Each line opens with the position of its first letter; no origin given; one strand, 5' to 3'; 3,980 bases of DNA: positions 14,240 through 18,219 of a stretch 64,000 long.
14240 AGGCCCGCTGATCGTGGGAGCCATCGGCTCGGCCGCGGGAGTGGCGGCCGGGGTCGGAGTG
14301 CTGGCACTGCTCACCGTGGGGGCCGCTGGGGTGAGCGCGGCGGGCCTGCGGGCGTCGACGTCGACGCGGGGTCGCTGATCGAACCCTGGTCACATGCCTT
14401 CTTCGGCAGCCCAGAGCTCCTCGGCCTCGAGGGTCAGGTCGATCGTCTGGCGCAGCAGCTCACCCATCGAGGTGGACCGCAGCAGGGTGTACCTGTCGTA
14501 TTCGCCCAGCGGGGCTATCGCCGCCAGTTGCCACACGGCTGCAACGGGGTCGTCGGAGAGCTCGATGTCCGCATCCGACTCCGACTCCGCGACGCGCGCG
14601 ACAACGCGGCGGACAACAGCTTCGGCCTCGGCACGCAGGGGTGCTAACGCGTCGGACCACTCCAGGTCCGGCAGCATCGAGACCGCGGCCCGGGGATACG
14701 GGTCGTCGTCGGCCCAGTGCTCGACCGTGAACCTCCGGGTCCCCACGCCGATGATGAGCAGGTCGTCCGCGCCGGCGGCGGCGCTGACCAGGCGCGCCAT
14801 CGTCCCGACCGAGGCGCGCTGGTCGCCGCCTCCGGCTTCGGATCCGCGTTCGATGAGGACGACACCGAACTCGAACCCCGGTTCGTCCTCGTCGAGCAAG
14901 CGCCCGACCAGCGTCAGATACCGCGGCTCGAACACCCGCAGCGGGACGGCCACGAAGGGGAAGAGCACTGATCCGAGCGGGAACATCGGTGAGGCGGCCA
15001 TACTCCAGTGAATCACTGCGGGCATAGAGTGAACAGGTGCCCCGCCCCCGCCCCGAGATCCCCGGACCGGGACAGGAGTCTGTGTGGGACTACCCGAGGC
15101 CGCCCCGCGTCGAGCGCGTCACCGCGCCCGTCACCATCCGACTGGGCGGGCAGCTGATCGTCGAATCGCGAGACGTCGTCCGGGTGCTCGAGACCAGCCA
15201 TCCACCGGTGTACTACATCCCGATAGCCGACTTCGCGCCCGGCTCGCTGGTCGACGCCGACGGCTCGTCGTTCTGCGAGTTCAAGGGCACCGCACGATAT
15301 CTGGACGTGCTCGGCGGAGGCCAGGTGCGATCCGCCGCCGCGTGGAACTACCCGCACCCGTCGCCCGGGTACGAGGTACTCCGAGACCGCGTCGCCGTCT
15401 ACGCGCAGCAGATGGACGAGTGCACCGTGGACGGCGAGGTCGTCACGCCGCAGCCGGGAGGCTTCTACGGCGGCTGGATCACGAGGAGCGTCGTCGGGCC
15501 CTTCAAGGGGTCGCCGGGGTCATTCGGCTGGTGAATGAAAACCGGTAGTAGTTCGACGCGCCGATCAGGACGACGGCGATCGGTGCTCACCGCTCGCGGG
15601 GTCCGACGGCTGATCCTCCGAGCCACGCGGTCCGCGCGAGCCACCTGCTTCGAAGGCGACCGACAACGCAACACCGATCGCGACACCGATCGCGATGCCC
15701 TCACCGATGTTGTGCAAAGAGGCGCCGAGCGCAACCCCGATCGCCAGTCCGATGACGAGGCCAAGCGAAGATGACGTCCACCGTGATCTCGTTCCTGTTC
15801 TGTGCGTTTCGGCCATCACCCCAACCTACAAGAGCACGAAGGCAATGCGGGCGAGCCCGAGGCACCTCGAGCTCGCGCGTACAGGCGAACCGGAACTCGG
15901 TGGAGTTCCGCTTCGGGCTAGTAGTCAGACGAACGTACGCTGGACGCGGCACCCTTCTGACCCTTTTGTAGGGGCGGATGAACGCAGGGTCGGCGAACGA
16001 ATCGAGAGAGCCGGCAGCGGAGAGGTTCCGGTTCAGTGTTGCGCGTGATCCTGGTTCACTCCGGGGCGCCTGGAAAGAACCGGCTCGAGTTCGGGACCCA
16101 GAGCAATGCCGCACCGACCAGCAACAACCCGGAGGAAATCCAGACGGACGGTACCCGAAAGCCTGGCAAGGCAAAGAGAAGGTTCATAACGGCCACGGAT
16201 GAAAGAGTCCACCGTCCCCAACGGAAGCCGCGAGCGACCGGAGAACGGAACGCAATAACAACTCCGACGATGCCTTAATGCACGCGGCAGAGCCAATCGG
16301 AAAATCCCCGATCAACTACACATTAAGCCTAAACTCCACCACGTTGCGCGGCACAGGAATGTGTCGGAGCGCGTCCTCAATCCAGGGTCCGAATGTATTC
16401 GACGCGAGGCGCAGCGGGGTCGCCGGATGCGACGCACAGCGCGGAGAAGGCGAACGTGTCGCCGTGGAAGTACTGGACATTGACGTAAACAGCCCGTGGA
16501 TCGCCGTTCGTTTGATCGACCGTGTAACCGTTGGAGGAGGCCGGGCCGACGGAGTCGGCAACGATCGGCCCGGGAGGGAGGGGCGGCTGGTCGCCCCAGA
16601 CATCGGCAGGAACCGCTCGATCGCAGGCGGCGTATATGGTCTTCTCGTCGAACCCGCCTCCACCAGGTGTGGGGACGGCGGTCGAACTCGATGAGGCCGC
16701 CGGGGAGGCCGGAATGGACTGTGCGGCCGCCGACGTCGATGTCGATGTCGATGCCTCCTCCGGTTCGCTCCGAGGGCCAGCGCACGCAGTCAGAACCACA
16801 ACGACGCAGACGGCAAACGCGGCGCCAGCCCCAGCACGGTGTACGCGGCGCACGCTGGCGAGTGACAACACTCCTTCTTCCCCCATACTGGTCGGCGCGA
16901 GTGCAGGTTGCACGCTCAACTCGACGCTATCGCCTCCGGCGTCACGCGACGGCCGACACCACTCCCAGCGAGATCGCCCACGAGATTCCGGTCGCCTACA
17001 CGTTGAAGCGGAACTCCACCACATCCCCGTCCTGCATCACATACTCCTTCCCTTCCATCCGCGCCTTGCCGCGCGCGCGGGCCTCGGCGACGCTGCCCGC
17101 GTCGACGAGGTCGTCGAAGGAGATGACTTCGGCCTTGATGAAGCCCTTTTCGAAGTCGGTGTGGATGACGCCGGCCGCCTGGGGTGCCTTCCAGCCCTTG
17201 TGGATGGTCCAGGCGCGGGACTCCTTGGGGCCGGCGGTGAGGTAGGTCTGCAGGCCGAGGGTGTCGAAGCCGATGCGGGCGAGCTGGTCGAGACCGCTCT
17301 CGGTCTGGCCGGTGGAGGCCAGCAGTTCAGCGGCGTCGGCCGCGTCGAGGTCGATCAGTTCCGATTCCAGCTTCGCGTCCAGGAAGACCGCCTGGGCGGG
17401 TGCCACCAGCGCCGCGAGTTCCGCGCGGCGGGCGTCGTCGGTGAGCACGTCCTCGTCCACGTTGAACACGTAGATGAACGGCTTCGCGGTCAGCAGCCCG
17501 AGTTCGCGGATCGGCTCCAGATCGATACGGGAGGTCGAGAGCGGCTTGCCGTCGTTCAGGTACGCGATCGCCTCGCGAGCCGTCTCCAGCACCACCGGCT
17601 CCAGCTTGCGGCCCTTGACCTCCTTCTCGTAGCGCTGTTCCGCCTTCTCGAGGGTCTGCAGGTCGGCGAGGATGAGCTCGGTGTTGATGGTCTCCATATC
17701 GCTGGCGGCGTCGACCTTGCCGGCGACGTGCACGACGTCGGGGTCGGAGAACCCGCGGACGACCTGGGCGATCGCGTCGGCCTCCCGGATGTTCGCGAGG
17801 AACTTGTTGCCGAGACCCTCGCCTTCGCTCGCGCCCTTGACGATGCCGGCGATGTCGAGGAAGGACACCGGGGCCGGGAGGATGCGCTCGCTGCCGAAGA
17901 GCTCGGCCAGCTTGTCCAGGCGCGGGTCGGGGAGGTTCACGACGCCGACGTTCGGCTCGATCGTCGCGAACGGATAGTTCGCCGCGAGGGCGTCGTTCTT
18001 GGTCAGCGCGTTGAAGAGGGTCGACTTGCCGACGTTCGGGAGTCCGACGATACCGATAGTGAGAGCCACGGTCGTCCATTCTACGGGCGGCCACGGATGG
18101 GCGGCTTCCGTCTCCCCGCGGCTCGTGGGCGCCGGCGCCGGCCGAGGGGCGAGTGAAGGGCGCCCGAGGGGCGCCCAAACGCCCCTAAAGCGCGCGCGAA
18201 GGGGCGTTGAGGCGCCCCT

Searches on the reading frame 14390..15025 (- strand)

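Call 18: search_protein_families(library=pfam, proteins=[window:14390-15025:-], max_evalue=1)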
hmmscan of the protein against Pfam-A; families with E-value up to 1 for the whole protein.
window:14390-15025:- (211 aa): 1 family
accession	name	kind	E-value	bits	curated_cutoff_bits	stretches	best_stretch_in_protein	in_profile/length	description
PF02190.22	LON_substr_bdg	-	1.3e-23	84.5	28.7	1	13-197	3-197/200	ATP-dependent protease La (LON) substrate-binding domain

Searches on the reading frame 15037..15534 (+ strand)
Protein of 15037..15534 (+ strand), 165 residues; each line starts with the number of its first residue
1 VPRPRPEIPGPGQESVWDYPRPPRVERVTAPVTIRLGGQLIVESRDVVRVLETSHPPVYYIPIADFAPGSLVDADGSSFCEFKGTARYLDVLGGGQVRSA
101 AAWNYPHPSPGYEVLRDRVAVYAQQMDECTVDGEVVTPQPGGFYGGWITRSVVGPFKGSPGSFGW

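Call 18: search_protein_families(library=pfam, proteins=[window:15037-15534:+], max_evalue=1)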
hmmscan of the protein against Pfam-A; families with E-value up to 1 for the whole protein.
window:15037-15534:+ (165 aa): 1 family
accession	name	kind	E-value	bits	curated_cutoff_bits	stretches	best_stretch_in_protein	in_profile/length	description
PF04248.19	NTP_transf_9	-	1.9e-26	92.1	22.1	1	32-123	1-92/93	Domain of unknown function (DUF427)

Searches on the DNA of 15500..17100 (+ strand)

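Call 7: search_rna_families(source=window, start=15500, end=17100, threshold=evalue, max_evalue=10)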
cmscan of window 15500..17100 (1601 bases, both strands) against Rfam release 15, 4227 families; matches with E-value up to 10: 0.
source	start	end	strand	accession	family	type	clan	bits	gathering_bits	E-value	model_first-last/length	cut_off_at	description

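Call 19: search_dna_similar(query=window:15540-16995:+, collection=plasmids, mode=distant, max_evalue=0.01)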
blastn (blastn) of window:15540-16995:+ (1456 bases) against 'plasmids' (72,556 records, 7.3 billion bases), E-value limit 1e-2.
Records with a match: 1; places in all: 1; records where one place covers at least 80% of the query: 0.
Best place of each record, by identity: 90-95% 1.
By first word of the organism name: Microvirga 1.
By predicted mobility (MOB-suite, as given by PLSDB): non-mobilizable 1.
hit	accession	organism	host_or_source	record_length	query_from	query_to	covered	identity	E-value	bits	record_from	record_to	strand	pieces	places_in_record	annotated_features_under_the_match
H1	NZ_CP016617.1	Microvirga ossetica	Vicia alpestris,cell culture,nodules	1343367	141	177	3%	91.9%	8e-4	55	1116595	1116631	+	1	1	none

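Call 20: search_dna_similar(query=window:15540-16995:+, collection=phages, mode=distant, max_evalue=0.01)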
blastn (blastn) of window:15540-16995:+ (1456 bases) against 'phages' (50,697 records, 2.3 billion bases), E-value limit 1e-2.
No match.

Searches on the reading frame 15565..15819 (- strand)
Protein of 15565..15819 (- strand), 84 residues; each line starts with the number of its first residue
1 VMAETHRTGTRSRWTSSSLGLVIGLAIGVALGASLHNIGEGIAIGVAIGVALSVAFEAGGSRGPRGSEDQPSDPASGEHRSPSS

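Call 18: search_protein_families(library=pfam, proteins=[window:15565-15819:-], max_evalue=1)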
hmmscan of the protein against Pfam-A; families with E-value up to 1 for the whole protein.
window:15565-15819:- (84 aa): 6 families
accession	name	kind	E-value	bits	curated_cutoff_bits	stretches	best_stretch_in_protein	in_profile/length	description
PF04087.19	DUF389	-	0.0098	16.4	23.9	1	6-52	56-102/137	Domain of unknown function (DUF389)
PF11196.13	DUF2834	-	0.018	15.7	22.9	1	1-31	59-89/96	Protein of unknown function DUF2834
PF13436.11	Gly-zipper_OmpA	-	0.022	15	27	1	16-50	3-37/44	Glycine-zipper domain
PF02535.28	Zip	-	0.037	13.7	35.1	1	25-49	177-201/323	ZIP Zinc transporter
PF10947.13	DUF2628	-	0.061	14.2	23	1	21-61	46-86/93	Protein of unknown function (DUF2628)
PF10247.14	Romo1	-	0.063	14.1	27.6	0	13-33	2-22/66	Reactive mitochondrial oxygen species modulator 1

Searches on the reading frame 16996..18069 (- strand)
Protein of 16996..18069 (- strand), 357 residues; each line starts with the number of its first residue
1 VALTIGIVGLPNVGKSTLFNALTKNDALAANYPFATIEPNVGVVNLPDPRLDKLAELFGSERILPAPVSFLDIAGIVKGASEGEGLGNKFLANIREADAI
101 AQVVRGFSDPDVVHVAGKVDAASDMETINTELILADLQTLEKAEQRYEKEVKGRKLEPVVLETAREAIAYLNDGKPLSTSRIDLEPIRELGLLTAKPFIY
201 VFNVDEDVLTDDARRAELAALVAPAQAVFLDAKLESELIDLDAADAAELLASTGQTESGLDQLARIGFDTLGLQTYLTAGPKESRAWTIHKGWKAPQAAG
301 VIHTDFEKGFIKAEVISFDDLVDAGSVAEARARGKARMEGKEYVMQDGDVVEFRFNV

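Call 35: find_encoding_contigs(protein=window:16996-18069:-, flank=4000, max_places=8)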
Protein window:16996-18069:- (357 aa): 3 contigs read that carry it; 1 place shown.
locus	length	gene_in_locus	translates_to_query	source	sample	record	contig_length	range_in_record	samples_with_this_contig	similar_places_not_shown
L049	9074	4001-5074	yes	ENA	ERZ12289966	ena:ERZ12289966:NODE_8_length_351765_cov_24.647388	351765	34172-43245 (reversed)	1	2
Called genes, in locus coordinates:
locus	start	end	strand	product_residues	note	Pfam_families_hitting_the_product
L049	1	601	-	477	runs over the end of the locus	PF02646:RmuC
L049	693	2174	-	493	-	PF00083:Sugar_tr, PF07690:MFS_1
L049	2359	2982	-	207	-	PF00929:RNase_T, PF16473:Rv2179c-like (faint)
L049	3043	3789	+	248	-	PF13489:Methyltransf_23 (weak), PF13847:Methyltransf_31 (weak), PF08241:Methyltransf_11, PF08242:Methyltransf_12, PF13649:Methyltransf_25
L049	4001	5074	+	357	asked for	PF01926:MMR_HSR1, PF02421:FeoB_N, PF06071:YchF-GTPase_C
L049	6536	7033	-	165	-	PF04248:NTP_transf_9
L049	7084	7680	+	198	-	PF02190:LON_substr_bdg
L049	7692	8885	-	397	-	PF07690:MFS_1, PF12832:MFS_1_like (weak), PF07690:MFS_1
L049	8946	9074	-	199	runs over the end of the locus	-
